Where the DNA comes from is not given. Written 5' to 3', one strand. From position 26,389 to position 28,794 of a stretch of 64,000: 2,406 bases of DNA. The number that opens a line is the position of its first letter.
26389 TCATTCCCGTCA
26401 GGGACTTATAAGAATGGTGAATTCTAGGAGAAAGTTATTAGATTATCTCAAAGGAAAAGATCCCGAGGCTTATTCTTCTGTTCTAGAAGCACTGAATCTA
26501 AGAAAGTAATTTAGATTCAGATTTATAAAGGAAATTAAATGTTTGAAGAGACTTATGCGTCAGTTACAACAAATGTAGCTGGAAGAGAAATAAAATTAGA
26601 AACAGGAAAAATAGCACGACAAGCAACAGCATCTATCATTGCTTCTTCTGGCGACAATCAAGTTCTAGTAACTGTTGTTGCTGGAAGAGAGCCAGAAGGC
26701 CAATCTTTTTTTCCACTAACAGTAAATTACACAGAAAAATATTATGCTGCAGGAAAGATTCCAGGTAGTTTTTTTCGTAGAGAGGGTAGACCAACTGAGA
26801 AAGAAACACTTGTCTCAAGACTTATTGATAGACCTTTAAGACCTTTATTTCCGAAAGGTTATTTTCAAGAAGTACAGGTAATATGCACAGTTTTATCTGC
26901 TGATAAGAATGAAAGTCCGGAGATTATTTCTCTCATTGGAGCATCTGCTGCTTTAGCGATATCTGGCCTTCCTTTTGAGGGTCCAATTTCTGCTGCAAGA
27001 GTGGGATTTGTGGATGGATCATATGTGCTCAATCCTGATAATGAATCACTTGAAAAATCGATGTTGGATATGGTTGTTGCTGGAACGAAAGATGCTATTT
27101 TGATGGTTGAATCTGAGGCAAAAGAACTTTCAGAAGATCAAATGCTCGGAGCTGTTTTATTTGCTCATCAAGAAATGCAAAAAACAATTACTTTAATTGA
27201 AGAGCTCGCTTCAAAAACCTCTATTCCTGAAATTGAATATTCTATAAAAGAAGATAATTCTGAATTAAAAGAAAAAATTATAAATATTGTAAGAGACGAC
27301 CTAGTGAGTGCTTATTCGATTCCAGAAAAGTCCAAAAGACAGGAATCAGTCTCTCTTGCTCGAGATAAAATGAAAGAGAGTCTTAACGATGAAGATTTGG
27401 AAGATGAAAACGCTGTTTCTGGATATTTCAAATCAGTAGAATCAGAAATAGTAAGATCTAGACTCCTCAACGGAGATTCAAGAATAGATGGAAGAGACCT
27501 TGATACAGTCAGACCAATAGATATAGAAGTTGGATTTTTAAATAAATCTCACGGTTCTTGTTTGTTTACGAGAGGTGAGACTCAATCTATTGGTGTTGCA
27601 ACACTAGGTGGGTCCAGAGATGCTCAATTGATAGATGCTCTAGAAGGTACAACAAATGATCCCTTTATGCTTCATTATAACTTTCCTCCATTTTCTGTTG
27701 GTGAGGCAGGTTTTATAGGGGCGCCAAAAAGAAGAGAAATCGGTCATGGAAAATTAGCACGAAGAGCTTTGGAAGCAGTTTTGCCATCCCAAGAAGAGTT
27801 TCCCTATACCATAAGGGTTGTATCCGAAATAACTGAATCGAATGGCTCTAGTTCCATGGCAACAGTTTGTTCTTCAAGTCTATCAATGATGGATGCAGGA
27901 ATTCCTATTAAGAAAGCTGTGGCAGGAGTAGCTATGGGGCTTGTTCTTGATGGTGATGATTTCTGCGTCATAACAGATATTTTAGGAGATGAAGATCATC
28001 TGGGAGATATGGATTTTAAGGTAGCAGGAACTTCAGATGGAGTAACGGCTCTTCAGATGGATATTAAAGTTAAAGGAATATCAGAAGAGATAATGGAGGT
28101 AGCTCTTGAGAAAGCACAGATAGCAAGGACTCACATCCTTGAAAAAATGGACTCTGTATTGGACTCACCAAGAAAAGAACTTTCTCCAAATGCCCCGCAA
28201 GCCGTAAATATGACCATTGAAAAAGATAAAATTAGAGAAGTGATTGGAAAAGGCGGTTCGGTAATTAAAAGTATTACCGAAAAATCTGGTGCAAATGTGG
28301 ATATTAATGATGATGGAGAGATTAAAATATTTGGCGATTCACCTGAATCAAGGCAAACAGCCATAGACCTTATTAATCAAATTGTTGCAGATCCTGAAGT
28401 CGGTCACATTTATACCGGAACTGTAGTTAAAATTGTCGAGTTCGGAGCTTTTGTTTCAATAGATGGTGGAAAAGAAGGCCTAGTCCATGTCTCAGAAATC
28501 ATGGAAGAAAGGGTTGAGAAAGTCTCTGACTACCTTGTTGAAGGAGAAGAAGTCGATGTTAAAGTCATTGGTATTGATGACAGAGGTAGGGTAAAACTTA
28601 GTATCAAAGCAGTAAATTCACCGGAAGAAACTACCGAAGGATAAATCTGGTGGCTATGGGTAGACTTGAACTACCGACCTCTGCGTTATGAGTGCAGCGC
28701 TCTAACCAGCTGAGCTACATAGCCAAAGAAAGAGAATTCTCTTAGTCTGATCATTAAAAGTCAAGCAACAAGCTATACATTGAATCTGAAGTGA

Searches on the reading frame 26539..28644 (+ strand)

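Call 12: search_protein_families(library=pfam, proteins=[window:26539-28644:+], max_evalue=0.01)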
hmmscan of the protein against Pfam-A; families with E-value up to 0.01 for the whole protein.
window:26539-28644:+ (701 aa): 9 families
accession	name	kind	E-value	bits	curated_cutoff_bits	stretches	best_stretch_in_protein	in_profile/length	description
PF01138.27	RNase_PH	-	2e-58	196.9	25.5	2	15-145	2-130/130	3' exoribonuclease family, domain 1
PF03725.20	RNase_PH_C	-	2.3e-23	82.3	20.8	2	148-211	1-66/67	3' exoribonuclease family, domain 2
PF00575.29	S1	-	2.2e-17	63.7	22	1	619-690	2-74/74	S1 RNA binding domain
PF03726.19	PNPase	-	1.2e-14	54.9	24.6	1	242-320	1-81/81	Polyribonucleotide nucleotidyltransferase, RNA binding domain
PF00013.35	KH_1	-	4.4e-13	49.2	21.5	1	557-614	3-66/66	KH domain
PF07650.23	KH_2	-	0.0001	22.5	22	1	552-597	23-68/78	KH domain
PF13509.12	S1_2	-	0.0026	18.3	21.8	0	621-657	1-37/61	S1 domain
PF23459.1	S1_RRP5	-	0.0059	17.6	27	0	622-682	4-64/72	RRP5 S1 domain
PF22675.2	KH-I_KHDC4-BBP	-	0.0079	16.5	30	0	565-598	8-41/76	KHDC4/BBP-like, KH-domain type I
